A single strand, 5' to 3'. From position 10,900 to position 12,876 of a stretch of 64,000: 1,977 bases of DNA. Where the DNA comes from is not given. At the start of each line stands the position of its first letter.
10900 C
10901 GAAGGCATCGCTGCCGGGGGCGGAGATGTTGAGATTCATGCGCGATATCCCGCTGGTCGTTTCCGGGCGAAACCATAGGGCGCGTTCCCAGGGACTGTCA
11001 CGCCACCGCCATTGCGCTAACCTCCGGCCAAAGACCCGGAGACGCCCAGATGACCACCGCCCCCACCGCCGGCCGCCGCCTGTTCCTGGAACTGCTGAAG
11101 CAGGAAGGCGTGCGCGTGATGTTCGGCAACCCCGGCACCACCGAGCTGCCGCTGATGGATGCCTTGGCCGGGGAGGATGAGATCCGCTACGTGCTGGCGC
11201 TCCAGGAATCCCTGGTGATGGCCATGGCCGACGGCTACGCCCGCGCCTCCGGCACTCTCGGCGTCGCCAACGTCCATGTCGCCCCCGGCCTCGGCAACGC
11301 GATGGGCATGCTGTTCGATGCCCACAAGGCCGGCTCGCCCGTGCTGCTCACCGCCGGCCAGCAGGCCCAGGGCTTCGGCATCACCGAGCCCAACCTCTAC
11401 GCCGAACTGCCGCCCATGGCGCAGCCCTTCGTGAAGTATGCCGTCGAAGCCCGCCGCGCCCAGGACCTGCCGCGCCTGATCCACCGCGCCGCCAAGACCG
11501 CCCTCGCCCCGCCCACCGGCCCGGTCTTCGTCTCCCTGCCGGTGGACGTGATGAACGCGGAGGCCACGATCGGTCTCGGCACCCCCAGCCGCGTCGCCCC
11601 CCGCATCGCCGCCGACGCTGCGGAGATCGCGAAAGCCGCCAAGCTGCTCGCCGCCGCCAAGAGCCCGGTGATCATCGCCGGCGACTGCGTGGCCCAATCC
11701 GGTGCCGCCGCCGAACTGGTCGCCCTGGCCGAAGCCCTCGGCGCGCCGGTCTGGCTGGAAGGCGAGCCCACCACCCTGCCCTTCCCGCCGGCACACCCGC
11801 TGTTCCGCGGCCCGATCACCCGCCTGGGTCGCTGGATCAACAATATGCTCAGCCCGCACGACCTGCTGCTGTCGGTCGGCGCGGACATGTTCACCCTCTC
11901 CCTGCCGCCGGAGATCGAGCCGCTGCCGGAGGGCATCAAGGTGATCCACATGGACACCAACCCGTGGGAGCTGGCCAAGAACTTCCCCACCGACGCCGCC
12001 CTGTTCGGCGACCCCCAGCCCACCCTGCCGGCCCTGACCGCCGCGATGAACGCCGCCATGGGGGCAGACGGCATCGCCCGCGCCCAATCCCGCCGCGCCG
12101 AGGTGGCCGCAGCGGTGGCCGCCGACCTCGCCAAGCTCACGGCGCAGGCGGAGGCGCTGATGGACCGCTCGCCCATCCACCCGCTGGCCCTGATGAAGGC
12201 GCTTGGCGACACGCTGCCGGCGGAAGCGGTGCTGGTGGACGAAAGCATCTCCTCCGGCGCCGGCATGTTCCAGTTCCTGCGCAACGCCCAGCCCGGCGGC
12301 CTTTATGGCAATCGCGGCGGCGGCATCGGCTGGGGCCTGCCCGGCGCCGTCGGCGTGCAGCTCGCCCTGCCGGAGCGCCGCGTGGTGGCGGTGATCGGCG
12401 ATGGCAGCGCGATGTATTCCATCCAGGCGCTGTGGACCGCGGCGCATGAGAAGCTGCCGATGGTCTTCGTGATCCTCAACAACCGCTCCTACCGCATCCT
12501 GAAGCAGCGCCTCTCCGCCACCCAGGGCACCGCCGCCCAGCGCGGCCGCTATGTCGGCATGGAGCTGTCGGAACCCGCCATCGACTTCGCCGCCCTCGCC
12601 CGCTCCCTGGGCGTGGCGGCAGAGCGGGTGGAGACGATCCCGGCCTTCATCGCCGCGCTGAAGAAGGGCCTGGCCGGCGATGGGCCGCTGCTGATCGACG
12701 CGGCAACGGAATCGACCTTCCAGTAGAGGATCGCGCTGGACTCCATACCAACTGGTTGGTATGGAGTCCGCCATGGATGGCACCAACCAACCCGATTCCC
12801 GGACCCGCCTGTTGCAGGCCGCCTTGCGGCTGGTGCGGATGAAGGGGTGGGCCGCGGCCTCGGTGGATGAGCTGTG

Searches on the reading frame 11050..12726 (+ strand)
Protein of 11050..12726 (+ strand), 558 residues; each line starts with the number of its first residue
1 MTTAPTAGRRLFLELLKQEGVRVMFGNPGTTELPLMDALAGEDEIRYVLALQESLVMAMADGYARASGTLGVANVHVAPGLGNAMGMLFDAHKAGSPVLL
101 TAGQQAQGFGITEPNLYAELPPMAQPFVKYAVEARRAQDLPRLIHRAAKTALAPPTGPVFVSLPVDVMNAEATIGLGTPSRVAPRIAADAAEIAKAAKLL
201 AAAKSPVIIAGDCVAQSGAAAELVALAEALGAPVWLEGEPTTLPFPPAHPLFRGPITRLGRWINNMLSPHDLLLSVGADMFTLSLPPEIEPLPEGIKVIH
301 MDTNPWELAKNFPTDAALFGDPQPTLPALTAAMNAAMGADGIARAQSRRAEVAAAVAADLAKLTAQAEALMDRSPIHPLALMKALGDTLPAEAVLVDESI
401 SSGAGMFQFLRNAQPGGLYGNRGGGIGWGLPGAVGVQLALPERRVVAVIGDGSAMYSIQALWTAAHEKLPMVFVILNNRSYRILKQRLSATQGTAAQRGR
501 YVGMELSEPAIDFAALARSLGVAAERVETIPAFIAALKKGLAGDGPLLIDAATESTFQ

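Call 43: find_encoding_contigs(protein=window:11050-12726:+, flank=10000, max_places=10)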
Protein window:11050-12726:+ (558 aa): 7 contigs read that carry it; 7 places shown.
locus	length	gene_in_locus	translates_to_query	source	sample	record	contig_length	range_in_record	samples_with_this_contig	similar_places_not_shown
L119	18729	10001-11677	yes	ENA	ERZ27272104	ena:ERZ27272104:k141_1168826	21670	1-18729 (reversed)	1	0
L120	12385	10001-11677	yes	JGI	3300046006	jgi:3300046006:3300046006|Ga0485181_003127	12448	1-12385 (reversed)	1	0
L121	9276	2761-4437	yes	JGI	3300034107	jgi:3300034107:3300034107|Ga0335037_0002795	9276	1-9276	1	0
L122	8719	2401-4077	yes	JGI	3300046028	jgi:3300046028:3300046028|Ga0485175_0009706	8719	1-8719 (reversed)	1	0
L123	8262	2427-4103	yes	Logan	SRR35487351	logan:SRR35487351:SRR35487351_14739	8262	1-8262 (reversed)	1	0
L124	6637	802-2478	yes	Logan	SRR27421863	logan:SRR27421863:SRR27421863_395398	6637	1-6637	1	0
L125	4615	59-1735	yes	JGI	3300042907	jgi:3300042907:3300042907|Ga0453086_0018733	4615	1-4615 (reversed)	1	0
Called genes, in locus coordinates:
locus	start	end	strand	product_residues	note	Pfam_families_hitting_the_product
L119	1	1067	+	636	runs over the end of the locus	PF05359:DUF748 (weak), PF05170:AsmA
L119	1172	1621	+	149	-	PF09557:DUF2382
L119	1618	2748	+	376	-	PF09557:DUF2382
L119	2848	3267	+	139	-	-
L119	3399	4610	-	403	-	PF00155:Aminotran_1_2, PF00266:Aminotran_5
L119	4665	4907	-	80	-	-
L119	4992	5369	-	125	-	-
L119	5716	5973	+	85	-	-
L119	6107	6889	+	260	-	PF00106:adh_short, PF08659:KR, PF13561:adh_short_C2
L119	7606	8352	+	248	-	PF00149:Metallophos, PF12850:Metallophos_2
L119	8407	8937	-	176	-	-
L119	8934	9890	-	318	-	PF00561:Abhydrolase_1, PF12146:Hydrolase_4, PF12697:Abhydrolase_6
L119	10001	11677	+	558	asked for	PF02776:TPP_enzyme_N, PF00205:TPP_enzyme_M, PF02775:TPP_enzyme_C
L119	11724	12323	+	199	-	PF00440:TetR_N, PF16925:TetR_C_13 (weak), PF21993:TetR_C_13_2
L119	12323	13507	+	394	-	PF07690:MFS_1, PF06779:MFS_4, PF07690:MFS_1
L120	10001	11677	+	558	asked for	PF02776:TPP_enzyme_N, PF00205:TPP_enzyme_M, PF02775:TPP_enzyme_C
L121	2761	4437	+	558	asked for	PF02776:TPP_enzyme_N, PF00205:TPP_enzyme_M, PF02775:TPP_enzyme_C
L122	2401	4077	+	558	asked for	PF02776:TPP_enzyme_N, PF00205:TPP_enzyme_M, PF02775:TPP_enzyme_C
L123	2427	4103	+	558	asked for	PF02776:TPP_enzyme_N, PF00205:TPP_enzyme_M, PF02775:TPP_enzyme_C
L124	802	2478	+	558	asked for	PF02776:TPP_enzyme_N, PF00205:TPP_enzyme_M, PF02775:TPP_enzyme_C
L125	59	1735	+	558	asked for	PF02776:TPP_enzyme_N, PF00205:TPP_enzyme_M, PF02775:TPP_enzyme_C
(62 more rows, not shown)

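Call 45: find_homologous_proteins(query=window:11050-12726:+, max_evalue=1e-100)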
Query window:11050-12726:+ (558 aa): 7946 proteins with E <= 1e-100 among 8000 candidates; the best 120 are listed.
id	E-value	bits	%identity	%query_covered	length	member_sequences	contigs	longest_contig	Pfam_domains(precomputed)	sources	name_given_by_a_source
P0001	0.0e+0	1199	100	100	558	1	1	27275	PF02775.27,PF02776.24,PF00205.29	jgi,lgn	jgi:benzoylformate decarboxylase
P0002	0.0e+0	1177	98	100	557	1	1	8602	PF02775.27,PF02776.24,PF00205.29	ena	-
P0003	0.0e+0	1176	98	100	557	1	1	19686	PF02775.27,PF02776.24,PF00205.29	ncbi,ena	-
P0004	0.0e+0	1174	98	100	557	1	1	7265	PF02775.27,PF02776.24,PF00205.29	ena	-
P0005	0.0e+0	1172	98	100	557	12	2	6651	PF02775.27,PF02776.24,PF00205.29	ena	-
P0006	0.0e+0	1171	98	100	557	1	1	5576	PF02775.27,PF02776.24,PF00205.29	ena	-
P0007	0.0e+0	1170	98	100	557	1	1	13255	PF02775.27,PF02776.24,PF00205.29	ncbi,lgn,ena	-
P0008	0.0e+0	1157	96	100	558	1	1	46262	PF02775.27,PF02776.24,PF00205.29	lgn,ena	-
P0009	0.0e+0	1155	96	100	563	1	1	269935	PF02775.27,PF02776.24,PF00205.29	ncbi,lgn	-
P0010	0.0e+0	1138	94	100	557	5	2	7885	PF02775.27,PF02776.24,PF00205.29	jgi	jgi:benzoylformate decarboxylase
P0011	0.0e+0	1136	94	100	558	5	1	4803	PF02775.27,PF02776.24,PF00205.29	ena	-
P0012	0.0e+0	1079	90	99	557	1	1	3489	PF02775.27,PF02776.24,PF00205.29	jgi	jgi:benzoylformate decarboxylase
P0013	0.0e+0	1077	90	100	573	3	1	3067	PF02775.27,PF02776.24,PF00205.29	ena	-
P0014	0.0e+0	1075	89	99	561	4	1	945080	PF02775.27,PF02776.24,PF00205.29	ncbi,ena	-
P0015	0.0e+0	1075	89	100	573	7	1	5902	PF02775.27,PF02776.24,PF00205.29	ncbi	-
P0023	0.0e+0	1037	86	100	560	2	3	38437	PF02775.27,PF02776.24,PF00205.29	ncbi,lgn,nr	ncbi:MAG: thiamine pyrophosphate-binding protein [Acetobacteraceae bacterium]|nr:thiamine pyrophosph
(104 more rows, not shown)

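Call 46: find_encoding_contigs(protein=P0009, flank=10000, max_places=1)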
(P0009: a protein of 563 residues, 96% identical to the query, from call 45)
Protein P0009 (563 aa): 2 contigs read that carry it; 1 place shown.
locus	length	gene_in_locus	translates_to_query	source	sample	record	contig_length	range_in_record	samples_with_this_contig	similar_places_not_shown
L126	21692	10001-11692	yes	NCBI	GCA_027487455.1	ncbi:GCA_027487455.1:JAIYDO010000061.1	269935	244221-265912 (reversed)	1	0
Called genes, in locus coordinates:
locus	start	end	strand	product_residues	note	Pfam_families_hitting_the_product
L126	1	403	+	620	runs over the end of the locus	PF00664:ABC_membrane, PF00005:ABC_tran, PF02463:SMC_N (faint)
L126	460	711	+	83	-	-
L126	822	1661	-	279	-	PF18306:LDcluster4, PF03641:Lysine_decarbox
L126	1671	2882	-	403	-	PF00155:Aminotran_1_2, PF00266:Aminotran_5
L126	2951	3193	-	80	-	-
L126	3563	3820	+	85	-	-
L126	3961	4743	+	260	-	PF00106:adh_short, PF08659:KR, PF13561:adh_short_C2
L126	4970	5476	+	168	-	-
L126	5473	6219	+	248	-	PF00149:Metallophos, PF12850:Metallophos_2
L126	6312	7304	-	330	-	PF00561:Abhydrolase_1, PF12146:Hydrolase_4, PF12697:Abhydrolase_6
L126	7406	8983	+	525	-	PF00496:SBP_bac_5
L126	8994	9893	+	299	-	PF01261:AP_endonuc_2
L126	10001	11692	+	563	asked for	PF02776:TPP_enzyme_N, PF00205:TPP_enzyme_M, PF02775:TPP_enzyme_C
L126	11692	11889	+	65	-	-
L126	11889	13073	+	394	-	PF07690:MFS_1, PF06779:MFS_4, PF07690:MFS_1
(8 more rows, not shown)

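Call 47: find_encoding_contigs(protein=P0014, flank=10000, max_places=1)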
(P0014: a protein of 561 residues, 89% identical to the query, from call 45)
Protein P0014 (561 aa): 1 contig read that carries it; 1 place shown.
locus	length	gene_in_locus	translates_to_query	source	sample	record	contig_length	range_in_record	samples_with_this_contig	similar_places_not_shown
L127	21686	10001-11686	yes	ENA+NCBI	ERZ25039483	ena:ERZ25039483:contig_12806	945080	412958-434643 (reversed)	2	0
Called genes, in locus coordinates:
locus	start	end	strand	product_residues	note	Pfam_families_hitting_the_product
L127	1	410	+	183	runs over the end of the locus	-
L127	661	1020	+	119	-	-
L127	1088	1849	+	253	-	PF00149:Metallophos, PF12850:Metallophos_2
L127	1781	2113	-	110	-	-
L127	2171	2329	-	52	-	PF11752:DUF3309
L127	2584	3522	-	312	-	PF01019:G_glu_transpept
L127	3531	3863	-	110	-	PF01019:G_glu_transpept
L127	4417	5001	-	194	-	PF02979:NHase_alpha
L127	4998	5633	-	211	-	PF21006:NHase_beta_N (faint), PF02211:NHase_beta_C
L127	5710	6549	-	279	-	PF06347:SH3_4, PF08239:SH3_3 (faint), PF06347:SH3_4 (weak)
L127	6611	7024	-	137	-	PF02635:DsrE (weak), PF13686:DrsE_2 (weak)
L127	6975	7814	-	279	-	PF00899:ThiF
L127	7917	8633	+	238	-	PF06508:QueC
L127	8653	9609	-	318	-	PF08386:Abhydrolase_4 (faint), PF00561:Abhydrolase_1, PF12146:Hydrolase_4, PF12697:Abhydrolase_6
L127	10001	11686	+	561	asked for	PF02776:TPP_enzyme_N, PF00205:TPP_enzyme_M, PF02775:TPP_enzyme_C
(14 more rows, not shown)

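Call 48: find_encoding_contigs(protein=P0023, flank=10000, max_places=1)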
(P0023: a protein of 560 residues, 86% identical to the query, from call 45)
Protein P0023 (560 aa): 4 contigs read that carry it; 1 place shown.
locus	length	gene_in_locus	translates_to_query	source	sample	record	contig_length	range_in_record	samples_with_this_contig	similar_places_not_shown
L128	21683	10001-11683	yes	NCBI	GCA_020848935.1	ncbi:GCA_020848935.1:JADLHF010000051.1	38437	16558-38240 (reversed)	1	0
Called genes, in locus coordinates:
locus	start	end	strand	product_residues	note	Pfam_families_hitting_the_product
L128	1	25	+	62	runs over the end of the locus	-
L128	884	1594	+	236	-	PF08241:Methyltransf_11, PF13489:Methyltransf_23 (faint)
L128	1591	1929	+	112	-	-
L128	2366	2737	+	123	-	-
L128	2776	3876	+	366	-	PF03595:SLAC1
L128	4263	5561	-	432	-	PF02450:LCAT, PF06028:DUF915 (weak)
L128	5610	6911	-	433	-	PF00202:Aminotran_3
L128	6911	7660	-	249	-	PF03737:RraA-like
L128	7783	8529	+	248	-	PF00149:Metallophos, PF12850:Metallophos_2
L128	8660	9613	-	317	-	PF08386:Abhydrolase_4 (faint), PF12146:Hydrolase_4, PF00561:Abhydrolase_1, PF12697:Abhydrolase_6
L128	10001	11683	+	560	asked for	PF02776:TPP_enzyme_N, PF00205:TPP_enzyme_M, PF02775:TPP_enzyme_C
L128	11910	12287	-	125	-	PF11969:DcpS_C, PF01230:HIT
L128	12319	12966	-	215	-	PF01503:PRA-PH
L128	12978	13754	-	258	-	PF00977:His_biosynth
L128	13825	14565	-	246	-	PF00977:His_biosynth, PF01207:Dus (faint)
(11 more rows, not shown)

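Call 52: find_encoding_contigs(protein=P0008, flank=10000, max_places=1)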
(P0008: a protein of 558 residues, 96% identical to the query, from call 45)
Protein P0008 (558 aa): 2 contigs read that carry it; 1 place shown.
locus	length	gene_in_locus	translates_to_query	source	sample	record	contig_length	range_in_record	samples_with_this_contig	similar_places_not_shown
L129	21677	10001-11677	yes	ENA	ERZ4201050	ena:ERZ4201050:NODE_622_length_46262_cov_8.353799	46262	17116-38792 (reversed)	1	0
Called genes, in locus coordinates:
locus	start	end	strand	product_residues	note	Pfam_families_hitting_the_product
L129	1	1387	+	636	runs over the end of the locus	PF05359:DUF748 (faint), PF05170:AsmA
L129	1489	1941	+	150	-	PF09557:DUF2382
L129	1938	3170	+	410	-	PF09557:DUF2382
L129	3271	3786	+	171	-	-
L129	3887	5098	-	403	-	PF00155:Aminotran_1_2, PF00266:Aminotran_5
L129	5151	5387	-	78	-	-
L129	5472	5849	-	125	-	-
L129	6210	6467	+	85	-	-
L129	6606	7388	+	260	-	PF00106:adh_short, PF08659:KR, PF13561:adh_short_C2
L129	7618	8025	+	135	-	-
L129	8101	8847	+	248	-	PF00149:Metallophos, PF12850:Metallophos_2 (faint)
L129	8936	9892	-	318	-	PF08386:Abhydrolase_4 (faint), PF00561:Abhydrolase_1, PF12146:Hydrolase_4, PF12697:Abhydrolase_6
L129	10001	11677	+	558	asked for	PF02776:TPP_enzyme_N, PF00205:TPP_enzyme_M, PF02775:TPP_enzyme_C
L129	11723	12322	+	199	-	PF00440:TetR_N, PF16925:TetR_C_13 (weak), PF21993:TetR_C_13_2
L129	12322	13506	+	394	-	PF07690:MFS_1, PF06779:MFS_4, PF07690:MFS_1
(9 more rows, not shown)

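Call 53: find_encoding_contigs(protein=P0003, flank=10000, max_places=1)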
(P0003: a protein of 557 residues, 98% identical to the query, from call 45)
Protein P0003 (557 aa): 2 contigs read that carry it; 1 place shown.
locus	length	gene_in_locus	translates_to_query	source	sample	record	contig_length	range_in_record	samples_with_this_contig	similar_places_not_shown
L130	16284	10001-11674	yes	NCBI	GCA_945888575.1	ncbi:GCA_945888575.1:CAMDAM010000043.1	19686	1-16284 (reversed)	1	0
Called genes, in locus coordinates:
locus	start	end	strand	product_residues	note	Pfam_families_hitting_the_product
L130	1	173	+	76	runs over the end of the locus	PF09557:DUF2382 (weak)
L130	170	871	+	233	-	-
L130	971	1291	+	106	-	-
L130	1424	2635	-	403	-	PF00155:Aminotran_1_2, PF00266:Aminotran_5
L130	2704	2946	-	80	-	-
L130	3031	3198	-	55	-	-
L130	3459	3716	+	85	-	-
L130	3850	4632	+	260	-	PF00106:adh_short, PF08659:KR, PF13561:adh_short_C2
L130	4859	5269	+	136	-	-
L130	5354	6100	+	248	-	PF00149:Metallophos, PF12850:Metallophos_2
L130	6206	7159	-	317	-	PF00561:Abhydrolase_1, PF12146:Hydrolase_4, PF12697:Abhydrolase_6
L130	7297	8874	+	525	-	PF00496:SBP_bac_5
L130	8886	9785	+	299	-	PF01261:AP_endonuc_2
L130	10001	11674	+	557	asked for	PF02776:TPP_enzyme_N, PF00205:TPP_enzyme_M, PF02775:TPP_enzyme_C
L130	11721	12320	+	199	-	PF00440:TetR_N, PF21993:TetR_C_13_2 (weak)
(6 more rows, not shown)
